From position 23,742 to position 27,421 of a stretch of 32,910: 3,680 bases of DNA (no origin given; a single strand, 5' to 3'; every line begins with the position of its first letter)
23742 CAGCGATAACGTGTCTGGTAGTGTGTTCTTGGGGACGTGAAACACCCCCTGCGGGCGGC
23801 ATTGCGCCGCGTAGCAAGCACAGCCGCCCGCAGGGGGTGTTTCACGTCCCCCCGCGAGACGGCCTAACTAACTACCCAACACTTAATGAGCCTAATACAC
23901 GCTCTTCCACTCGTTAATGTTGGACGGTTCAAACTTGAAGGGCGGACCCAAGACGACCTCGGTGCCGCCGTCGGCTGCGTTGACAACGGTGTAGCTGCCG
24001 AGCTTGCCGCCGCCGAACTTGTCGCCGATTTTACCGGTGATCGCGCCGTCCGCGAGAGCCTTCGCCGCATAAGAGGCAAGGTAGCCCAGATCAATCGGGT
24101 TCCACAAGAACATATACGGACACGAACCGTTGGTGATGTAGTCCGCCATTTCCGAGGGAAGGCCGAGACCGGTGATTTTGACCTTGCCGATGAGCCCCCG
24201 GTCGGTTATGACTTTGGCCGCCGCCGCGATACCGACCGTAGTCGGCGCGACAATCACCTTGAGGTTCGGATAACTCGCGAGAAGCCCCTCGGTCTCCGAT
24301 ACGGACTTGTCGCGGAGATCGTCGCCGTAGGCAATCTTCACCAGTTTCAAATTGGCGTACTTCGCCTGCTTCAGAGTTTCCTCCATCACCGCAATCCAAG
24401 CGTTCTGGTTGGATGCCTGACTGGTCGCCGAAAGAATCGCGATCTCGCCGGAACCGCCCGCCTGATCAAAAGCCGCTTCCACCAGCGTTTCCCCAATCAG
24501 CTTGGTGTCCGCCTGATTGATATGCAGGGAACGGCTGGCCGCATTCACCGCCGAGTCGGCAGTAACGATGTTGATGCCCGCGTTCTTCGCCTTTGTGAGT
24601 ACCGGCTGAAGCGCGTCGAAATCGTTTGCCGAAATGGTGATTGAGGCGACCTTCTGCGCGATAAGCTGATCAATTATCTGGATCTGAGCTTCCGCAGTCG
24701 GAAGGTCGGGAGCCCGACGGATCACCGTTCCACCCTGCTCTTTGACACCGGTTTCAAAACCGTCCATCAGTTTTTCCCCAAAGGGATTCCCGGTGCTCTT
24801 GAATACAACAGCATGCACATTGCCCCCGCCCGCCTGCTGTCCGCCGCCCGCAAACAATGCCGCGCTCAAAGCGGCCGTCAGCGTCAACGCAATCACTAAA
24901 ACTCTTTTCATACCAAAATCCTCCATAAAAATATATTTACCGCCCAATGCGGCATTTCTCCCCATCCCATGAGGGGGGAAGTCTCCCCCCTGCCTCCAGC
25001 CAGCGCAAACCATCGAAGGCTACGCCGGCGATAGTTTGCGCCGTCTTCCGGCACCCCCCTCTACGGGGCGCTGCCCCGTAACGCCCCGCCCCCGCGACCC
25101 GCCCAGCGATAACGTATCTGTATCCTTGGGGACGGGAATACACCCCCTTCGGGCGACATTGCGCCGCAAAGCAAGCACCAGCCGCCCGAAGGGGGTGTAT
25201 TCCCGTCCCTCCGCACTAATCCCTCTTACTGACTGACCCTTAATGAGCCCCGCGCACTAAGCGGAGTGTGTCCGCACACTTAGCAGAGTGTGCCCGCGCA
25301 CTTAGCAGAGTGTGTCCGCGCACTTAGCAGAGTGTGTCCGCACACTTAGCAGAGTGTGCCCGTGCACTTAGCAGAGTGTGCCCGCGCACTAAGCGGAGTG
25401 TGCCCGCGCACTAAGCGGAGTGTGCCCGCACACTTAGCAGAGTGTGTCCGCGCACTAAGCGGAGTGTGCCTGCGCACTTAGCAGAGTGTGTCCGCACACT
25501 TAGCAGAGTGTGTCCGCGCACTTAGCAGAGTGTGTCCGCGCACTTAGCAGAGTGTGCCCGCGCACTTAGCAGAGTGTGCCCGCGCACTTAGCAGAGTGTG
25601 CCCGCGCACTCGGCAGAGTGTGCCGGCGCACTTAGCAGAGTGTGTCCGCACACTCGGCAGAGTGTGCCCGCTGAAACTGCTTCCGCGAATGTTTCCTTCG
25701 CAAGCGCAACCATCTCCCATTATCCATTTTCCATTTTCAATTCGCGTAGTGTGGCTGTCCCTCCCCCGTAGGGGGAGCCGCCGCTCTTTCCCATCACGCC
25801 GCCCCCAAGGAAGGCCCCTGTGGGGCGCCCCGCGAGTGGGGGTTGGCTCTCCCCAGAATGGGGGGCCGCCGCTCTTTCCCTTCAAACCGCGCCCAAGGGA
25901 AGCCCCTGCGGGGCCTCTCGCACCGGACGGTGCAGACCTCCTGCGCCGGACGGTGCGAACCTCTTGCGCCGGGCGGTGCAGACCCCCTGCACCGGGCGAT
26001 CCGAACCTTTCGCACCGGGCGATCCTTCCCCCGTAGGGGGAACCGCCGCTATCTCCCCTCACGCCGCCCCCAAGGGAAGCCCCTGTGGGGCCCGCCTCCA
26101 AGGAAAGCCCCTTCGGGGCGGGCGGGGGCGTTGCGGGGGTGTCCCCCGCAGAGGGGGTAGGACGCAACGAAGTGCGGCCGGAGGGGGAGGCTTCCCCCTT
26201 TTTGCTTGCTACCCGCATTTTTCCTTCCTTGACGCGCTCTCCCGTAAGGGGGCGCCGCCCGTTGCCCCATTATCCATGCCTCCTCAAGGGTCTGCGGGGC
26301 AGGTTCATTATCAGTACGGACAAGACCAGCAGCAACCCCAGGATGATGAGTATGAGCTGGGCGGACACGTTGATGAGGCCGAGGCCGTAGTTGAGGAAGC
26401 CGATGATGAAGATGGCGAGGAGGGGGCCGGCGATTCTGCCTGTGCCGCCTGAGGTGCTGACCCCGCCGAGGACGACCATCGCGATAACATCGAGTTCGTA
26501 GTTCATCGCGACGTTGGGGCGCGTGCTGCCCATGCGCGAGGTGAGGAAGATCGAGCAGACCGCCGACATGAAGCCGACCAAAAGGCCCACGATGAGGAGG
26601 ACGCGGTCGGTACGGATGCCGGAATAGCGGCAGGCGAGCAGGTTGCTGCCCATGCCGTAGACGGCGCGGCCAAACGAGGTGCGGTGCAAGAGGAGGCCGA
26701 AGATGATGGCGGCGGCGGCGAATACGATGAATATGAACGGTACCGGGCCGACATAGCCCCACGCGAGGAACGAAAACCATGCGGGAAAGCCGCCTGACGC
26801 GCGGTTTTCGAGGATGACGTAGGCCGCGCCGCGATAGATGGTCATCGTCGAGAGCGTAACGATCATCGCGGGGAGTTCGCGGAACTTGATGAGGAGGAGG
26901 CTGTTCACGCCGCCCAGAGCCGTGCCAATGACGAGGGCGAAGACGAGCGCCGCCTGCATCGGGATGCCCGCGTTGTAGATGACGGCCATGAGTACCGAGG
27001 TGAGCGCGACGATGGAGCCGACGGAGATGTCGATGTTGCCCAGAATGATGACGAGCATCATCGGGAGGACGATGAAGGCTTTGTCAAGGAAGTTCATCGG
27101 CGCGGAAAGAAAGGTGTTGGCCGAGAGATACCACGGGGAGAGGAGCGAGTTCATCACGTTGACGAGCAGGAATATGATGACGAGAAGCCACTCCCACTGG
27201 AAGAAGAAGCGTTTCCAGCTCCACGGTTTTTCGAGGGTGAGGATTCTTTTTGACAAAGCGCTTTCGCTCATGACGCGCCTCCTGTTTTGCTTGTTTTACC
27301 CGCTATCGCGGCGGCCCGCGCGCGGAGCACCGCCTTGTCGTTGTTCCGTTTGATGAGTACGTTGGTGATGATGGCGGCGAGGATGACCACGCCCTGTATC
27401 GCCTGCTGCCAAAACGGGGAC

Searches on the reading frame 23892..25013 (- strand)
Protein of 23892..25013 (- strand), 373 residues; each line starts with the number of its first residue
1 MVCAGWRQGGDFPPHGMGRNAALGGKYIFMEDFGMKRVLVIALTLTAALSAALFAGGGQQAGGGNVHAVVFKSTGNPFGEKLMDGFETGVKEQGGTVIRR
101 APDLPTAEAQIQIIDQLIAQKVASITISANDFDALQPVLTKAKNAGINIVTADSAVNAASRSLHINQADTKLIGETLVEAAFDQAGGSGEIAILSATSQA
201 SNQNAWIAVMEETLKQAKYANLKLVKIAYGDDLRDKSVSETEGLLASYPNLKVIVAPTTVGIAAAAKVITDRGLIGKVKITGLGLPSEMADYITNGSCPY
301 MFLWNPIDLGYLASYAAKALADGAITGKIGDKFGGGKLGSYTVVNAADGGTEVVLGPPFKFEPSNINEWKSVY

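Call 4: search_protein_families(library=pfam, proteins=[window:23892-25013:-])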
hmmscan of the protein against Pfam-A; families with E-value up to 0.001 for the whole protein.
window:23892-25013:- (373 aa): 1 family
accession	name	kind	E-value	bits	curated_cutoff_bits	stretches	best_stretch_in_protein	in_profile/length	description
PF13407.12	Peripla_BP_4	-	2.1e-58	198.3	35.1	1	68-323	2-256/258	Periplasmic binding protein domain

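Call 17: find_encoding_contigs(protein=window:23892-24911:-, flank=6000, max_places=10)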
Protein window:23892-24911:- (339 aa): 1 contig read that carries it; 1 place shown.
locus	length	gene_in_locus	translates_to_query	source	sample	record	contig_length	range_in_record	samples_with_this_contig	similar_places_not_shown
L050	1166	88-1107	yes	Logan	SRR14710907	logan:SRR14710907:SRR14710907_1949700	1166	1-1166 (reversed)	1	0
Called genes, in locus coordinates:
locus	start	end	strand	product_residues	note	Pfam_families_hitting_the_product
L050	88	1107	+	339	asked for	PF13407:Peripla_BP_4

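Call 21: find_homologous_proteins(query=window:23892-24911:-, max_evalue=1e-30)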
Query window:23892-24911:- (339 aa): 4632 proteins with E <= 1e-30 among 8000 candidates; the best 120 are listed.
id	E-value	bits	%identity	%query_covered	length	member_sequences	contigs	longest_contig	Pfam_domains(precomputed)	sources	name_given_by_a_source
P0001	7.2e-190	648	88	100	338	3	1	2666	PF13407.13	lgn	-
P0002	2.0e-188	643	90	96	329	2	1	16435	PF13407.13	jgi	jgi:rhamnose transport system substrate-binding protein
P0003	1.8e-187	640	87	100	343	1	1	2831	PF13407.13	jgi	jgi:rhamnose transport system substrate-binding protein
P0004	2.2e-187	640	87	100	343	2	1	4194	PF13407.13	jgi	jgi:rhamnose transport system substrate-binding protein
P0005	4.8e-187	639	86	100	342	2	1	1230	PF13407.13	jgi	jgi:rhamnose transport system substrate-binding protein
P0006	6.8e-187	638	91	91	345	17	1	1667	PF13407.13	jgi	jgi:rhamnose transport system substrate-binding protein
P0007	1.3e-186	637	86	100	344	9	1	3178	PF13407.13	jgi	jgi:rhamnose transport system substrate-binding protein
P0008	1.3e-186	637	86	99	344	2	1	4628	PF13407.13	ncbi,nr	ncbi:MAG: rhamnose ABC transporter substrate-binding protein [Treponema sp.]|nr:rhamnose ABC transpo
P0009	6.8e-185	632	89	91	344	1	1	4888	PF13407.13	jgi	jgi:rhamnose transport system substrate-binding protein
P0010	7.2e-185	632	84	100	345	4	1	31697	PF13407.13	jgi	jgi:rhamnose transport system substrate-binding protein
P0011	8.2e-183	625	91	91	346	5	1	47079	PF13407.13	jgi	jgi:rhamnose transport system substrate-binding protein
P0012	1.2e-182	624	88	97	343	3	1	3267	PF13407.13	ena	-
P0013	1.1e-180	618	84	100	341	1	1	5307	PF13407.13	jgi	jgi:rhamnose transport system substrate-binding protein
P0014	9.5e-180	615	83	100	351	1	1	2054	PF13407.13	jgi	jgi:rhamnose transport system substrate-binding protein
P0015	1.8e-179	614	88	91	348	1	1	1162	PF13407.13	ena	-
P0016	5.2e-177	606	83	100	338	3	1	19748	PF13407.13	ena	-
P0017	1.4e-175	601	83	100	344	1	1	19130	PF13407.13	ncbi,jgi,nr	ncbi:MAG: rhamnose ABC transporter substrate-binding protein [Treponema sp.]|jgi:rhamnose transport 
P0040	2.8e-161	554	79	91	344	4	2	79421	PF13407.13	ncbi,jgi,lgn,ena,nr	ncbi:MAG: rhamnose ABC transporter substrate-binding protein [Treponema sp.]|nr:rhamnose ABC transpo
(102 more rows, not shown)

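Call 24: find_encoding_contigs(protein=P0011, flank=7000, max_places=3)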
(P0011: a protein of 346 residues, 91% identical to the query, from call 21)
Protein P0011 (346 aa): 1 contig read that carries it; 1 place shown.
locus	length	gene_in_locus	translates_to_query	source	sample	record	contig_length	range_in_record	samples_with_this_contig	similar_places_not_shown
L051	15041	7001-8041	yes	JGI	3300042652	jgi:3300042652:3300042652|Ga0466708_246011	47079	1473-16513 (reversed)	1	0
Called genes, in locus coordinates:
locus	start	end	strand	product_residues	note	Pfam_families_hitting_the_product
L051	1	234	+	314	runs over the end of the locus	PF02626:CT_A_B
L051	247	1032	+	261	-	PF07286:D-Glu_cyclase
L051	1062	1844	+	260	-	PF03746:LamB_YcsF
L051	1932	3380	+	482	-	PF11762:Arabinose_Iso_C (weak)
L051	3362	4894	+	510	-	PF00005:ABC_tran, PF13304:AAA_21 (faint), PF00005:ABC_tran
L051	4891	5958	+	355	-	PF02653:BPD_transp_2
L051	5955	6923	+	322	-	PF02653:BPD_transp_2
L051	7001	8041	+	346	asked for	PF13407:Peripla_BP_4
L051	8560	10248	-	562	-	PF20154:LNT_N, PF00795:CN_hydrolase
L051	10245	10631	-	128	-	PF18291:HU-HIG, PF00216:Bac_DNA_binding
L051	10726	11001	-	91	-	PF01649:Ribosomal_S20p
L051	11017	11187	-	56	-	PF27425:AF0631_N (weak)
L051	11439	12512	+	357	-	PF00356:LacI, PF00532:Peripla_BP_1, PF13407:Peripla_BP_4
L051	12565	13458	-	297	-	PF00202:Aminotran_3 (faint)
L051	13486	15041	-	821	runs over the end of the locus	PF13604:AAA_30 (faint), PF00580:UvrD-helicase, PF13245:AAA_19, PF01443:Viral_helicase1 (faint), PF13361:UvrD_C, PF13538:UvrD_C_2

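Call 25: find_encoding_contigs(protein=P0002, flank=7000, max_places=3)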
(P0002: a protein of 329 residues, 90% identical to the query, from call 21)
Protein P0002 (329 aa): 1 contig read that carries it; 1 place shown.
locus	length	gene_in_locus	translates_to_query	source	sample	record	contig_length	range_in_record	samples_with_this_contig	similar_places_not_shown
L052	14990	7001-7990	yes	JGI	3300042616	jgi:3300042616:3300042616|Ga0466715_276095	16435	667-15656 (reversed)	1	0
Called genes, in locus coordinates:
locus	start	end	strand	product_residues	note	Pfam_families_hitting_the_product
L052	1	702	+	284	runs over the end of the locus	PF04204:HTS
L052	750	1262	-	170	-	PF03928:HbpS-like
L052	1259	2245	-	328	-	PF01408:GFO_IDH_MocA, PF03435:Sacchrp_dh_NADP (weak), PF03807:F420_oxidored (weak), PF22725:GFO_IDH_MocA_C3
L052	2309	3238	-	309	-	PF02311:AraC_binding, PF12833:HTH_18, PF00165:HTH_AraC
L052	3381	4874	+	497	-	PF00005:ABC_tran, PF13401:AAA_22 (faint), PF13604:AAA_30 (faint), PF13304:AAA_21 (faint), PF00005:ABC_tran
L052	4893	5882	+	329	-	PF02653:BPD_transp_2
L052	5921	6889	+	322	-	PF02653:BPD_transp_2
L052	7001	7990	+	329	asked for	PF13407:Peripla_BP_4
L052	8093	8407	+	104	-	PF05336:rhaM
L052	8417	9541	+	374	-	PF00596:Aldolase_II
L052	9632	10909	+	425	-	PF06134:RhaA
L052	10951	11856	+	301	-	PF00583:Acetyltransf_1 (weak)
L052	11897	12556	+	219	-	PF03880:DbpA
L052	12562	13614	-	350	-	-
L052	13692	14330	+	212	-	PF00753:Lactamase_B, PF12706:Lactamase_B_2 (weak)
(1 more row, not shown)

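Call 26: find_encoding_contigs(protein=P0010, flank=7000, max_places=3)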
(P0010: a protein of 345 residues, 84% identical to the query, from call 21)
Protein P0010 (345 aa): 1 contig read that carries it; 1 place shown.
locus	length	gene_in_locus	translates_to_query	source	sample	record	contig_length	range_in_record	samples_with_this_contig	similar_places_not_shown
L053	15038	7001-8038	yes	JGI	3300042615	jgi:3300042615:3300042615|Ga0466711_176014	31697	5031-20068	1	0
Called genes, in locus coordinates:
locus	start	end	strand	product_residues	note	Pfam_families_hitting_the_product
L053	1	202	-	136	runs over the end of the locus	-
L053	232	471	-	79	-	-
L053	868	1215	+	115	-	PF12844:HTH_19 (weak), PF01381:HTH_3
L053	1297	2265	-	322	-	PF01408:GFO_IDH_MocA, PF22725:GFO_IDH_MocA_C3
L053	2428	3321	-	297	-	PF02311:AraC_binding, PF12833:HTH_18, PF00165:HTH_AraC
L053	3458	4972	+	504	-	PF00005:ABC_tran, PF13401:AAA_22 (faint), PF13304:AAA_21 (faint), PF00005:ABC_tran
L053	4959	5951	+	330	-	PF02653:BPD_transp_2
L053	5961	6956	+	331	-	PF02653:BPD_transp_2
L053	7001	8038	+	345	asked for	PF13407:Peripla_BP_4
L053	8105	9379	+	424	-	PF06134:RhaA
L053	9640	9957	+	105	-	PF05336:rhaM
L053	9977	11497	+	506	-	PF00005:ABC_tran, PF13304:AAA_21 (faint), PF00005:ABC_tran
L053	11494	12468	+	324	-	PF02653:BPD_transp_2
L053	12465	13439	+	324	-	PF02653:BPD_transp_2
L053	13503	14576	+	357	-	PF13407:Peripla_BP_4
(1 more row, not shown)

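Call 58: search_protein_families(library=ncbifam, proteins=[window:23892-24911:-], max_evalue=0.01)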
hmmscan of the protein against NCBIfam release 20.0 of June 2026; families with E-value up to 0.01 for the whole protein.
window:23892-24911:- (339 aa): 8 families
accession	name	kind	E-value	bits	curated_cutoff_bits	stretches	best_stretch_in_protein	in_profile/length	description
TIGR02637.1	RhaS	equivalog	2.3e-108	362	342.25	1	34-336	2-301/302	rhamnose ABC transporter substrate-binding protein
NF011937.0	PRK15408.1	equivalog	6.3e-37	127.2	384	1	13-310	13-305/340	autoinducer 2 ABC transporter substrate-binding protein LsrB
NF052284.1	rhzpin_SBP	equivalog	1.4e-11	44.1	420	1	36-268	7-236/289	rhizopine catabolism ABC transporter substrate-binding protein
NF007254.0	PRK09701.1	equivalog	5.8e-11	42.1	335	1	27-276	21-276/311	D-allose transporter substrate-binding protein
TIGR02634.1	xylF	equivalog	4.9e-09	36.2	389.55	1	73-287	40-255/302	D-xylose ABC transporter substrate-binding protein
NF041827.1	YtfQ_transport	equivalog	1.1e-07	31.2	510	1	71-218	65-213/320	galactofuranose ABC transporter, galactofuranose-binding protein YtfQ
NF007680.0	PRK10355.1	equivalog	4.8e-06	26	504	1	72-283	66-275/331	D-xylose ABC transporter substrate-binding protein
NF040907.2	ChvE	equivalog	0.00087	18.6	460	1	74-126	41-93/324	multiple monosaccharide ABC transporter substrate-binding protein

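Call 73: find_encoding_contigs(protein=P0016, flank=4000, max_places=2)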
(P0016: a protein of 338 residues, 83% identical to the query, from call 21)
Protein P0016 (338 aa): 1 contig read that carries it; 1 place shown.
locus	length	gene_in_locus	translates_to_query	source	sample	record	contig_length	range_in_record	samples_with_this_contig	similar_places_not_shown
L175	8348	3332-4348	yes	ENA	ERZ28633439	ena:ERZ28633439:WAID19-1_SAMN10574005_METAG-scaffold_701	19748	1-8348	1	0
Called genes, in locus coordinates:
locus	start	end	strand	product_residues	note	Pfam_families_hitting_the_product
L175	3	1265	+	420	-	?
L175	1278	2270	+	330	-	PF02653:BPD_transp_2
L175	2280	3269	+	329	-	PF02653:BPD_transp_2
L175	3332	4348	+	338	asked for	PF13407:Peripla_BP_4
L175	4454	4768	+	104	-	PF05336:rhaM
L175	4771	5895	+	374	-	PF00596:Aldolase_II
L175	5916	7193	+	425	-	PF06134:RhaA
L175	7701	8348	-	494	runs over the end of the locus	PF02554:CstA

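Call 74: find_encoding_contigs(protein=P0017, flank=4000, max_places=2)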
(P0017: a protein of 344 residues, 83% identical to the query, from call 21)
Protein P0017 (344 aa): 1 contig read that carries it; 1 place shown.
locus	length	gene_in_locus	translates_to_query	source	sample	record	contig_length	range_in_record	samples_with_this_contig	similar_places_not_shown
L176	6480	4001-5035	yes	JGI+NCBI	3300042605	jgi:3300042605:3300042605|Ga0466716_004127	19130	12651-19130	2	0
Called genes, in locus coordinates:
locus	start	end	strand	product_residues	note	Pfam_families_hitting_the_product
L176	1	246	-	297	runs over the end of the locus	PF02311:AraC_binding, PF12833:HTH_18, PF00165:HTH_AraC (weak)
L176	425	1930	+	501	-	PF00005:ABC_tran, PF13401:AAA_22 (faint), PF13555:AAA_29 (faint), PF13304:AAA_21 (faint), PF00005:ABC_tran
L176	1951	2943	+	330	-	PF02653:BPD_transp_2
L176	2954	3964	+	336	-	PF02653:BPD_transp_2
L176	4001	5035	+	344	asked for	PF13407:Peripla_BP_4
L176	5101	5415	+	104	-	PF05336:rhaM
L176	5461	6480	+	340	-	PF00596:Aldolase_II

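Call 75: find_encoding_contigs(protein=P0040, flank=4000, max_places=2)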
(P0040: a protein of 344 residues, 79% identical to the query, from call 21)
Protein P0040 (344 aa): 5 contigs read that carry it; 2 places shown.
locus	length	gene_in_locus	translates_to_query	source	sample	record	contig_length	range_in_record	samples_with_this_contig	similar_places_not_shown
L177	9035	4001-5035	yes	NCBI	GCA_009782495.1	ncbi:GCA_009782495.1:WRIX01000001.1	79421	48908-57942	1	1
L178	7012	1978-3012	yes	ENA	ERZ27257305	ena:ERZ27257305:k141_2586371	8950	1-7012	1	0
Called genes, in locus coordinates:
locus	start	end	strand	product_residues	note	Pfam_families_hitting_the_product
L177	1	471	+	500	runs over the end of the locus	-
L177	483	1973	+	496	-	PF00005:ABC_tran, PF13401:AAA_22 (faint), PF13304:AAA_21 (faint), PF00005:ABC_tran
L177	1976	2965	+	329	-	PF02653:BPD_transp_2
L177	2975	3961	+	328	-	PF02653:BPD_transp_2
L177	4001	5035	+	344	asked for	PF13407:Peripla_BP_4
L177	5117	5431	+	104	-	PF05336:rhaM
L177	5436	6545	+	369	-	PF00596:Aldolase_II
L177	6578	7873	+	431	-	PF06134:RhaA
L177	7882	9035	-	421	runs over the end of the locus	PF00106:adh_short, PF08659:KR (weak), PF13561:adh_short_C2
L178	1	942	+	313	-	?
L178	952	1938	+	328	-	PF02653:BPD_transp_2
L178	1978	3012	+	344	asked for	PF13407:Peripla_BP_4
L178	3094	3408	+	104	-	PF05336:rhaM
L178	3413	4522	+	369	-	PF00596:Aldolase_II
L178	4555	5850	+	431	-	PF06134:RhaA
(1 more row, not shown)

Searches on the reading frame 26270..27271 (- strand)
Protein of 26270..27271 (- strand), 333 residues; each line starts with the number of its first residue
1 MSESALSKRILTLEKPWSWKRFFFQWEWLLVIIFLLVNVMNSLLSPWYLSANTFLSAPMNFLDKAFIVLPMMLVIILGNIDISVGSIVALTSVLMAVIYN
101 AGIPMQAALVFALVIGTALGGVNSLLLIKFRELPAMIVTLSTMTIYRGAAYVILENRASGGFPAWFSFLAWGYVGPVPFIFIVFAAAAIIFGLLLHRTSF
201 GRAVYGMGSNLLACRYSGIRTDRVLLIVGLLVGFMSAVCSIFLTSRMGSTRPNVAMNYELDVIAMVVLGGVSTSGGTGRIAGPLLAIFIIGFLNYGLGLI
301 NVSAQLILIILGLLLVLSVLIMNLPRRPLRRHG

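Call 4: search_protein_families(library=pfam, proteins=[window:26270-27271:-])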
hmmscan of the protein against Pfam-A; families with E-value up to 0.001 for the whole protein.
window:26270-27271:- (333 aa): 1 family
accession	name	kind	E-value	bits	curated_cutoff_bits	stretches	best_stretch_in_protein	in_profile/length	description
PF02653.21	BPD_transp_2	-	4e-27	95.5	26.8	1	65-318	13-268/269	Branched-chain amino acid transport system / permease component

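Call 11: find_encoding_contigs(protein=window:26270-27271:-, flank=6000, max_places=10)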
Protein window:26270-27271:- (333 aa): 1 contig read that carries it; 1 place shown.
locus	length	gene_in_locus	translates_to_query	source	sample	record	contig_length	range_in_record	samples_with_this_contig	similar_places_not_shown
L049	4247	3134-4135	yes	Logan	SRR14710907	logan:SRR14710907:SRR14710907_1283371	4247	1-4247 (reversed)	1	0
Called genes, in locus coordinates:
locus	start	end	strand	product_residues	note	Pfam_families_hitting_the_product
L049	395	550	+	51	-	-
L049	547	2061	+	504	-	PF00005:ABC_tran, PF13304:AAA_21 (faint), PF00005:ABC_tran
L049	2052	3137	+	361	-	PF02653:BPD_transp_2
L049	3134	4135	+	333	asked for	PF02653:BPD_transp_2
